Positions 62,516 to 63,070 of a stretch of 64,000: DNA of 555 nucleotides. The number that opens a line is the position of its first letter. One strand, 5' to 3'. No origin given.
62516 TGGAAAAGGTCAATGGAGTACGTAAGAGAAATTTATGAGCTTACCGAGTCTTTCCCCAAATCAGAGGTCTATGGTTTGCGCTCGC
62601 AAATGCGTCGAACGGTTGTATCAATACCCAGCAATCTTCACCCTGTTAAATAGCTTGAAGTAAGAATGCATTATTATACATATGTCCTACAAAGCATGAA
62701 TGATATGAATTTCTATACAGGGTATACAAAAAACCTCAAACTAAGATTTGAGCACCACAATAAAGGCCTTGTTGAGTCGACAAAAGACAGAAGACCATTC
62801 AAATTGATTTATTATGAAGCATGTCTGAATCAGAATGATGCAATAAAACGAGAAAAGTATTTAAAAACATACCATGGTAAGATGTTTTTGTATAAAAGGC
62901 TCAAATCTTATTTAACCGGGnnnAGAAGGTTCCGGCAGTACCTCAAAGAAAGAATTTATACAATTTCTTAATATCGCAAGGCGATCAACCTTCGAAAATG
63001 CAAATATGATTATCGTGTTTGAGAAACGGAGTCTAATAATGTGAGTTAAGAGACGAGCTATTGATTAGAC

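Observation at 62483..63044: GIY-YIG mini-element inserted precisely into the conserved N(I/L)AEG motif of a four-helix-bundle gene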

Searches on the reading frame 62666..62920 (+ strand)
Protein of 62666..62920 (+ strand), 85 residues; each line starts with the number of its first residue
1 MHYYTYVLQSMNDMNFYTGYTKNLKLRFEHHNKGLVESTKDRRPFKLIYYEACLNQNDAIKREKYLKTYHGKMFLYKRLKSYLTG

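Call 5: search_protein_families(library=pfam, proteins=[window:62666-62920:+], max_evalue=0.01)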
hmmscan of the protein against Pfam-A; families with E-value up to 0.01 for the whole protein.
window:62666-62920:+ (85 aa): 2 families
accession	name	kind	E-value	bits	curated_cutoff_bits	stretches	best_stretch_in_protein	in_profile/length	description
PF01541.30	GIY-YIG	-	2.2e-15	57.1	22.6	1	3-72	2-74/78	GIY-YIG catalytic domain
PF10544.15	T5orf172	-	0.0059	17.5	20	1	4-66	2-63/101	T5orf172 domain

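Call 12: find_homologous_proteins(query=window:62666-62920:+, max_evalue=0.00001)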
Query window:62666-62920:+ (85 aa): 5404 proteins with E <= 0.00001 among 5409 candidates; the best 120 are listed.
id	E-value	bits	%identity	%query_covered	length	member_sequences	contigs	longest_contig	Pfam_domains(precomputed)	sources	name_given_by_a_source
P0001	1.1e-45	171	93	100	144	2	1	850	PF01541.31,PF05635.18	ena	-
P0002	1.6e-44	167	93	98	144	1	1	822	PF01541.31,PF05635.18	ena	-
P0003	2.2e-44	167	88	100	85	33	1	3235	PF01541.31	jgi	jgi:putative endonuclease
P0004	3.3e-44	166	87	100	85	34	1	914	PF01541.31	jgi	jgi:putative endonuclease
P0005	1.3e-43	164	87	100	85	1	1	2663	PF01541.31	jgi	jgi:putative endonuclease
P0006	3.6e-43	163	85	100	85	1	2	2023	PF01541.31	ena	-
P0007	5.4e-43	162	86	100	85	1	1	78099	PF01541.31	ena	-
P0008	1.1e-42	161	89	98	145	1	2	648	PF01541.31,PF05635.18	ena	-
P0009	1.1e-42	161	89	98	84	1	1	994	PF01541.31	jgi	jgi:putative endonuclease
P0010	1.7e-42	161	85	100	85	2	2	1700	PF01541.31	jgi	jgi:putative endonuclease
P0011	1.9e-42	161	86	98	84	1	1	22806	PF01541.31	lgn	-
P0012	3.9e-42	160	86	100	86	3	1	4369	PF01541.31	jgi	jgi:putative endonuclease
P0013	4.3e-42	159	87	100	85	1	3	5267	PF01541.31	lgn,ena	-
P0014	5.6e-42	159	86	100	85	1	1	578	PF01541.31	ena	-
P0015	8.2e-42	159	84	100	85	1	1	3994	PF01541.31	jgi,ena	-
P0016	9.1e-42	158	86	98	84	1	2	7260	PF01541.31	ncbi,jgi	-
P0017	1.0e-41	158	88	98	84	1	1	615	PF01541.31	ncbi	-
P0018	1.3e-41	158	86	98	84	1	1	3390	PF01541.31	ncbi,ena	-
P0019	1.6e-41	158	84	100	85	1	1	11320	PF01541.31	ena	-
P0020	2.6e-41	157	89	96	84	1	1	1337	PF01541.31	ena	-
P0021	3.0e-41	157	84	98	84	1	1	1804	PF01541.31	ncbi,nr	ncbi:GIY-YIG nuclease family protein [bacterium]|nr:GIY-YIG nuclease family protein [bacterium]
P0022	3.2e-41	157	87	98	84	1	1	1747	PF01541.31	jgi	jgi:putative endonuclease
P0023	3.3e-41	157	87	98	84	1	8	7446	PF01541.31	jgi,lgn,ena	-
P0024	5.7e-41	156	87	98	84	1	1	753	PF01541.31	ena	-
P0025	8.1e-41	155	84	98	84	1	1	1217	PF01541.31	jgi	jgi:putative endonuclease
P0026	8.6e-41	155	86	98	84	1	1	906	PF01541.31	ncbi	-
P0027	1.1e-40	155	86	98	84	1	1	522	PF01541.31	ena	-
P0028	1.3e-40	155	86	98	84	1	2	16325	PF01541.31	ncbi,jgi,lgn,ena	-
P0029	2.0e-40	154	86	98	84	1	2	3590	PF01541.31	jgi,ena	-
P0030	2.2e-40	154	86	98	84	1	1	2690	PF01541.31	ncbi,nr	ncbi:MAG: GIY-YIG nuclease family protein [Deltaproteobacteria bacterium]|nr:GIY-YIG nuclease family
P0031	2.3e-40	154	84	98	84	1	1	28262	PF01541.31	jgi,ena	-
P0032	2.8e-40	154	83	98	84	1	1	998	PF01541.31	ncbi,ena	-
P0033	3.3e-40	153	88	98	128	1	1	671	PF01541.31,PF13366.13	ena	-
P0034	3.4e-40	153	84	98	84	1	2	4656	PF01541.31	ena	-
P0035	3.5e-40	153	84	98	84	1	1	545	PF01541.31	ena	-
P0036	3.9e-40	153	86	98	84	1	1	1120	PF01541.31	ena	-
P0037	4.2e-40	153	84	98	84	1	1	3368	PF01541.31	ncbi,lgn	-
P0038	4.7e-40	153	82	98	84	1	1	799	PF01541.31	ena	-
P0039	4.8e-40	153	87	98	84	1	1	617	PF01541.31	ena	-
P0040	5.6e-40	153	84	98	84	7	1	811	PF01541.31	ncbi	-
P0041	5.9e-40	153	86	98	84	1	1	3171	PF01541.31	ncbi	-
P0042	6.0e-40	153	82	98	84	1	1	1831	PF01541.31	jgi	-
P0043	6.4e-40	153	82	98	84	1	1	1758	PF01541.31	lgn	-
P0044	7.5e-40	152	84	98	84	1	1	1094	PF01541.31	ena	-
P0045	7.6e-40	152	84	98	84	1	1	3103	PF01541.31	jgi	-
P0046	7.7e-40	152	84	98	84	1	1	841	PF01541.31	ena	-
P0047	7.7e-40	152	87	98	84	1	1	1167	PF01541.31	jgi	jgi:putative endonuclease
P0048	7.7e-40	152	83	98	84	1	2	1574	PF01541.31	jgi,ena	-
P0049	8.0e-40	152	84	98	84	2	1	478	PF01541.31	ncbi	-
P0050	8.2e-40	152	84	98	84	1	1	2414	PF01541.31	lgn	-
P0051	8.6e-40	152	84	98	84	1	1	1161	PF01541.31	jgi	jgi:putative endonuclease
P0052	8.8e-40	152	84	98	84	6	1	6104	PF01541.31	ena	-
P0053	9.2e-40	152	84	98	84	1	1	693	PF01541.31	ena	-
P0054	9.4e-40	152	86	98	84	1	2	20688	PF01541.31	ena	-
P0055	1.0e-39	152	84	98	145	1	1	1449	PF01541.31,PF05635.18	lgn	-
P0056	1.2e-39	152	82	98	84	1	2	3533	PF01541.31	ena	-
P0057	1.3e-39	152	86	98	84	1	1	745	PF01541.31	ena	-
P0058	1.3e-39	152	84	98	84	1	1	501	PF01541.31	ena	-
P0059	1.3e-39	152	82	98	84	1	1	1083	PF01541.31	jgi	-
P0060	1.3e-39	152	83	98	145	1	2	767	PF01541.31,PF05635.18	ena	-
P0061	1.3e-39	152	84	98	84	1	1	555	PF01541.31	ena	-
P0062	1.4e-39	152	84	98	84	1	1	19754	PF01541.31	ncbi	-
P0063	1.5e-39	151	84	100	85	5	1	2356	PF01541.31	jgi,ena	-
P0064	1.6e-39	151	84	98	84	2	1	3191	PF01541.31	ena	-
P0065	1.7e-39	151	84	98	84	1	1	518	PF01541.31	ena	-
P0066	1.7e-39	151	83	98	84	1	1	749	PF01541.31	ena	-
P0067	1.7e-39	151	86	98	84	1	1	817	PF01541.31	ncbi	-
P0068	1.8e-39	151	83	98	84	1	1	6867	PF01541.31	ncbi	ncbi:MAG: GIY-YIG nuclease family protein [Deltaproteobacteria bacterium]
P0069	2.2e-39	151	83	98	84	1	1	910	PF01541.31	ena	-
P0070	2.2e-39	151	83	98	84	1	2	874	PF01541.31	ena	-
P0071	2.3e-39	151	82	98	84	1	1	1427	PF01541.31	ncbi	-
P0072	2.7e-39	151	83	98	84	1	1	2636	PF01541.31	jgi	jgi:putative endonuclease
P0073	3.1e-39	150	84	98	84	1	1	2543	PF01541.31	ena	-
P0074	3.2e-39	150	83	98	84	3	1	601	PF01541.31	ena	-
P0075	3.2e-39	150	83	98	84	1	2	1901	PF01541.31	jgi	jgi:putative endonuclease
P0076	3.4e-39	150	83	98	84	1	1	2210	PF01541.31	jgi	-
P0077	3.4e-39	150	83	98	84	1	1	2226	PF01541.31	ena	-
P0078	3.4e-39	150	83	98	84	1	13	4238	PF01541.31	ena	-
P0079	3.5e-39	150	84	100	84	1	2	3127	PF01541.31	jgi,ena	jgi:putative endonuclease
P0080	3.5e-39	150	83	98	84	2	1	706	PF01541.31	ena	-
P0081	3.6e-39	150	83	98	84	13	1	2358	PF01541.31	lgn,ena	-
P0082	3.6e-39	150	84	98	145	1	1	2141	PF01541.31,PF05635.18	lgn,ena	-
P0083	3.7e-39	150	82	98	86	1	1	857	PF01541.31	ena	-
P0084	4.0e-39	150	86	98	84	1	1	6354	PF01541.31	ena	-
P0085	4.0e-39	150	84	98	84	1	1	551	PF01541.31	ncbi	-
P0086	4.8e-39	150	78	98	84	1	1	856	PF01541.31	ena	-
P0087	4.9e-39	150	82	98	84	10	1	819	PF01541.31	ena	-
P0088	5.1e-39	150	86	98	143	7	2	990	PF01541.31,PF05635.18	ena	-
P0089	5.2e-39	150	81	98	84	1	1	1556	PF01541.31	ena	-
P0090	5.5e-39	150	81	98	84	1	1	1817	PF01541.31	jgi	jgi:putative endonuclease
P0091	5.8e-39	150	83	98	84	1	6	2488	PF01541.31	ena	-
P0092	6.0e-39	149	83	98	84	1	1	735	PF01541.31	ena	-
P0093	6.1e-39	149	81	98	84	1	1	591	PF01541.31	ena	-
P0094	6.2e-39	149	82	98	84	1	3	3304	PF01541.31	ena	-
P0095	6.6e-39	149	82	98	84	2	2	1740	PF01541.31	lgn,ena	-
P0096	7.1e-39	149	82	98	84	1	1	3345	PF01541.31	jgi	-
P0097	7.3e-39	149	82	100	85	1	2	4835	PF01541.31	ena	-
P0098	7.5e-39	149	83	98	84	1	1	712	PF01541.31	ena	-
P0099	7.6e-39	149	83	98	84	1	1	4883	PF01541.31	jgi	jgi:putative endonuclease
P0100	7.6e-39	149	89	87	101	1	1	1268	PF01541.31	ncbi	-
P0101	7.8e-39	149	83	98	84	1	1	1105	PF01541.31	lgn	-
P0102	8.2e-39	149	82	98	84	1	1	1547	PF01541.31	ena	-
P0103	8.4e-39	149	80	100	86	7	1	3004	PF01541.31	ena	-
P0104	9.1e-39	149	82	100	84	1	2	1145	PF01541.31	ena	-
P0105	9.8e-39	149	82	100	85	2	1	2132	PF01541.31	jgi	jgi:putative endonuclease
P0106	1.1e-38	149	84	98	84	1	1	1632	PF01541.31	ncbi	-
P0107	1.1e-38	149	84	96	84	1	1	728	PF01541.31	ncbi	-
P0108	1.2e-38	149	84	98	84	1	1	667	PF01541.31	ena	-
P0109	1.2e-38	149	82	98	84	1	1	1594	PF01541.31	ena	-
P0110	1.2e-38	149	82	98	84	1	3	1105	PF01541.31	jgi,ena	-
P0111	1.2e-38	148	82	98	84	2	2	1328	PF01541.31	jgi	-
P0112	1.3e-38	148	82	98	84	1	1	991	PF01541.31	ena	-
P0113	1.3e-38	148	82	98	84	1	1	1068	PF01541.31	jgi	-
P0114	1.3e-38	148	84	98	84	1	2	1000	PF01541.31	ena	-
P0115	1.4e-38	148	82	100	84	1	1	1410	PF01541.31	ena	-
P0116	1.4e-38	148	82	96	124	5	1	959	PF01541.31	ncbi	-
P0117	1.5e-38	148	83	98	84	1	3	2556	PF01541.31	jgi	jgi:putative endonuclease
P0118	1.6e-38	148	81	98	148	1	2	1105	PF01541.31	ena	-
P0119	1.6e-38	148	84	98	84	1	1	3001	PF01541.31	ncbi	-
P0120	1.6e-38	148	81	98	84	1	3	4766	PF01541.31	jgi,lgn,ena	-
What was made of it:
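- More than 5,400 relatives (call 12).
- Tried and rejected: Real nuclease-4HB fusion proteins (P0001, P0002 and others, call 12).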

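Call 16: find_related_loci(query=A2, collection=genome_contigs, flank=3000)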
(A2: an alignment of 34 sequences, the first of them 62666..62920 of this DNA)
Query A2 (85 aa) in genome_contigs; peptide patterns used: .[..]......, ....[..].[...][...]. (x = any residue, [..] = any of these).
209 stretches matched a pattern; 160 encode a relative of the query (tblastn E <= 1e-3); the best 80 are kept; 80 distinct loci.
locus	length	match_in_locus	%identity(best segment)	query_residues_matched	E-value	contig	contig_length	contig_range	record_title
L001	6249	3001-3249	89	3-85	4e-47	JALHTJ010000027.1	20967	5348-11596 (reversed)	MAG: Candidatus Aminicenantes bacterium isolate PFL21 seq_168752, whole genome shotgun sequence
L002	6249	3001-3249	84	3-85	3e-44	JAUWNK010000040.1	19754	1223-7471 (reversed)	MAG: Desulfobacteraceae bacterium isolate CSMAG_2422 CSMAG_2422_k141_320320_length_19754_cov_21.5549, whole genome shotg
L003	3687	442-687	82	4-85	5e-44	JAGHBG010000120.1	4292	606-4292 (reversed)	MAG: Thermotogaceae bacterium isolate AUK250 PB_MBMC_204_c_000000000193, whole genome shotgun sequence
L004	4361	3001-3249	83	3-85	2e-43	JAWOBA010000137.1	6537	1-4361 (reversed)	MAG: Desulfatiglandales bacterium isolate BLK2-2.bin.228 k191_1076320, whole genome shotgun sequence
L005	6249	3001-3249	82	3-85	3e-43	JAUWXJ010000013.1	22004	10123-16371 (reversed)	MAG: Desulfobacterales bacterium isolate CSMAG_2681 CSMAG_2681_k141_757894_length_22004_cov_5.9950, whole genome shotgun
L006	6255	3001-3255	81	1-85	1e-42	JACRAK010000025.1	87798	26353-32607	MAG: Candidatus Azambacteria bacterium isolate NC_groundwater_1591_Pr3_B-0.1um_51_37 SR-2_scaffold_141_3035172, whole ge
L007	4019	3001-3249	77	3-85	3e-42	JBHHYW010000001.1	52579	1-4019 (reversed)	MAG: Candidatus Scalindua sp. isolate Maj_2_bin.27 NODE_177_length_52579_cov_10.234959, whole genome shotgun sequence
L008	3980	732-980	80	3-85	3e-42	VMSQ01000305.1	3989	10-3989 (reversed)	MAG: Desulfobacteraceae bacterium isolate S3_36 k141_69691, whole genome shotgun sequence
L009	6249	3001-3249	78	3-85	7e-42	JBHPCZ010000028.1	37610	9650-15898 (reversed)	Thermodesulfobacteriota bacterium isolate SAG AM-311-M20 NODE_28_length_37610_cov_29.278099, whole genome shotgun sequen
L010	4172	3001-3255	79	1-85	8e-42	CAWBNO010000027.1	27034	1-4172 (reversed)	MAG: uncultured delta proteobacterium isolate MFD09779.bin.1.88 genome assembly, contig: contig_55064, whole genome shot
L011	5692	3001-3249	80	3-85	8e-42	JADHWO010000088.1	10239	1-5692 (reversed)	MAG: Candidatus Aminicenantes bacterium isolate BS750m-G29 BS-750m-C12356, whole genome shotgun sequence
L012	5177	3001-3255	78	1-85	7e-42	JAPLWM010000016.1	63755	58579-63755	MAG: Candidatus Komeilibacteria bacterium isolate LacPavin_0419_WC90_MAG_43_13 LacPavin_0419_WC90_scaffold_137245, whole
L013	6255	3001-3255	78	1-85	1e-41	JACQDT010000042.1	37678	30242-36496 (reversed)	MAG: Candidatus Azambacteria bacterium isolate NC_groundwater_1002_Pr1_S-0.65um_50_11 Montesol18_Sp65_coassembly_scaffol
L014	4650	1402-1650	81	3-85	5e-41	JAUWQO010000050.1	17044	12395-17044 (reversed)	MAG: Desulfobacterales bacterium isolate CSMAG_2504 CSMAG_2504_k141_112379_length_17044_cov_19.5536, whole genome shotgu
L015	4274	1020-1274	76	1-85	4e-41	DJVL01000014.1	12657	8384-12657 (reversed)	MAG TPA_asm: Patescibacteria group bacterium UBA6257 UBA6257_contig_91421, whole genome shotgun sequence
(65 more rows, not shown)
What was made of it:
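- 80 loci from Aminicenantes, Desulfobacterota, Thermotogota, Patescibacteria, Planctomycetota, Bacteroidota, Ignavibacteriota, Gammaproteobacteria and others (call 16).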

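Call 30: search_solved_structures(query=A2, max_evalue=1, show_alignments=2)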
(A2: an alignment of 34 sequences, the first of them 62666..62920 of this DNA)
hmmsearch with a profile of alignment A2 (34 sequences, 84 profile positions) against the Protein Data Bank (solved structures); distinct sequences matched with E-value up to 1: 3.
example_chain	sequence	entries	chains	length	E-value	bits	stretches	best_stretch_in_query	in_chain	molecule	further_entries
1zg2_A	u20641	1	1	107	3.8e-08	36.7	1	2-67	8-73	Hypothetical UPF0213 protein BH0048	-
1ywl_A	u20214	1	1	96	1.4e-06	31.7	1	2-70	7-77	Hypothetical UPF0213 protein EF2693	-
7cq2_A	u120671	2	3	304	0.33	14.5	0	2-34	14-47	Structure-specific endonuclease subunit SLX1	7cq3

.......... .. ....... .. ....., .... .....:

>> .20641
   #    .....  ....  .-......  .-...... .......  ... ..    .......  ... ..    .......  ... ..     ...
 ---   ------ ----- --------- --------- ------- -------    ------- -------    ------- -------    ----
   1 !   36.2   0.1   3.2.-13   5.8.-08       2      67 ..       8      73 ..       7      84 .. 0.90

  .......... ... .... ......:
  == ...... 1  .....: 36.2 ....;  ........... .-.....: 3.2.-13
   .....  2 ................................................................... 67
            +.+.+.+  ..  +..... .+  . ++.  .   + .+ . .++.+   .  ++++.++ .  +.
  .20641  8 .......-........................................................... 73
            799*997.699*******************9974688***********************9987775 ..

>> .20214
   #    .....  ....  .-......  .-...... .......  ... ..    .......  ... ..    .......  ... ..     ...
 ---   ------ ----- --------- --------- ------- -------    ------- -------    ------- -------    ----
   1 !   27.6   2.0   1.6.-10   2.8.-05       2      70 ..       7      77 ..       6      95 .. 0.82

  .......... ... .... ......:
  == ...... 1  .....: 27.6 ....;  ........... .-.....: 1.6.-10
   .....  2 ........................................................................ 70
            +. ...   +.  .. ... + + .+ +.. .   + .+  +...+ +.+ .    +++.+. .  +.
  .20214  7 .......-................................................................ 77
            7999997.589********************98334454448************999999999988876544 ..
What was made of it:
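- On GIY-YIG nuclease superfamily, Slx1/UPF0213 branch: PDB profile search hits 1zg2 and 1ywl (UPF0213), then SLX1 7cq2 only weakly (E 0.33, no stretch passing on its own); no I-TevI or UvrC hit (call 30).
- Closest known: Prokaryotic Slx1-like stand-alone GIY-YIG proteins. Same: Closest solved structures by sequence (E = 4e-8 and 1e-6, call 30).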

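Call 31: search_protein_families(library=ncbifam, proteins=[window:62666-62920:+], max_evalue=0.01)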
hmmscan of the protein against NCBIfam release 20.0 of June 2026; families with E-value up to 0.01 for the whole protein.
window:62666-62920:+ (85 aa): 0 families

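Call 36: find_encoding_contigs(protein=P0001, flank=3000, max_places=3)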
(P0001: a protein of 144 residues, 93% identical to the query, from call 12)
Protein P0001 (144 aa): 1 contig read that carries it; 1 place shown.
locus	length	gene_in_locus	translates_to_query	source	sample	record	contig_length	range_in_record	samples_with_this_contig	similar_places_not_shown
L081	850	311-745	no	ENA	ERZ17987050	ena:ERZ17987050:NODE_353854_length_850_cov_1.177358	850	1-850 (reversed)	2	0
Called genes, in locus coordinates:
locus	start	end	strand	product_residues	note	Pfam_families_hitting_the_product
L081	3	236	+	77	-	?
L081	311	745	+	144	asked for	PF05635:23S_rRNA_IVP, PF01541:GIY-YIG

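Call 37: find_encoding_contigs(protein=P0002, flank=3000, max_places=3)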
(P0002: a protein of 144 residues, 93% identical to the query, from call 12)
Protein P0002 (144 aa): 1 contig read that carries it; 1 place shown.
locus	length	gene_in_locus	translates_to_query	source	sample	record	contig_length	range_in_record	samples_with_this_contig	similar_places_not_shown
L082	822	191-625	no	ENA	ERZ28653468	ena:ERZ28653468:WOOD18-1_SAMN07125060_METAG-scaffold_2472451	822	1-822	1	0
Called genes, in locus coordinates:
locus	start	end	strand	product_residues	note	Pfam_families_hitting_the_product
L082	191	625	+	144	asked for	PF05635:23S_rRNA_IVP, PF01541:GIY-YIG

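Call 38: find_encoding_contigs(protein=P0007, flank=10000, max_places=3)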
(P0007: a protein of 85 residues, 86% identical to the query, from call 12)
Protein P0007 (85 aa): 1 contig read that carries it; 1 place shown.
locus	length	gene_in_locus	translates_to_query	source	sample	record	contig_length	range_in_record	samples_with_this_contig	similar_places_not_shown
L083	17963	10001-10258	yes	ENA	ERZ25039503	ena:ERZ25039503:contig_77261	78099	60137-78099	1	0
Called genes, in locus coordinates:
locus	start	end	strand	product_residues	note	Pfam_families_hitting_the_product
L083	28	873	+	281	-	-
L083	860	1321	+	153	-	-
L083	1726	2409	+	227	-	PF00437:T2SSE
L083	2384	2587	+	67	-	PF00437:T2SSE (weak)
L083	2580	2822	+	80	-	-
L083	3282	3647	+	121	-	PF01636:APH (weak)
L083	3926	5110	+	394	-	PF20706:GT4-conflict, PF00534:Glycos_transf_1, PF13692:Glyco_trans_1_4, PF13524:Glyco_trans_1_2 (weak)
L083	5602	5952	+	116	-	PF00534:Glycos_transf_1 (faint)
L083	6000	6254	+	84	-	PF00534:Glycos_transf_1, PF13524:Glyco_trans_1_2 (weak)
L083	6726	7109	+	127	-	PF13366:PDDEXK_3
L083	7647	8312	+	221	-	PF03808:Glyco_tran_WecG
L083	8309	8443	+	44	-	-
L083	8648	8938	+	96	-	PF01909:NTP_transf_2, PF18765:Polbeta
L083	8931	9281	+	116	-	PF01934:HepT-like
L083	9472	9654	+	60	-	-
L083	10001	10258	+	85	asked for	PF01541:GIY-YIG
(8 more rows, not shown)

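Call 58: find_related_loci(query=A2, collection=viral_contigs, flank=2000)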
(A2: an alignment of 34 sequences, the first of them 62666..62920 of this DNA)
Query A2 (85 aa) in viral_contigs; peptide patterns used: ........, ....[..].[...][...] (x = any residue, [..] = any of these).
44 stretches matched a pattern, but none encodes a relative of the query by tblastn (E <= 1e-3).

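Call 59: search_dna_similar(query=window:62666-62920:+, collection=plasmids, mode=protein, max_rows=15)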
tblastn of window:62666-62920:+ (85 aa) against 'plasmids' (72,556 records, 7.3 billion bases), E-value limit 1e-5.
No match.
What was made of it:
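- No relatives were found on phage contigs or plasmids (calls 58, 59).
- Tried and rejected: None found (calls 58, 59).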
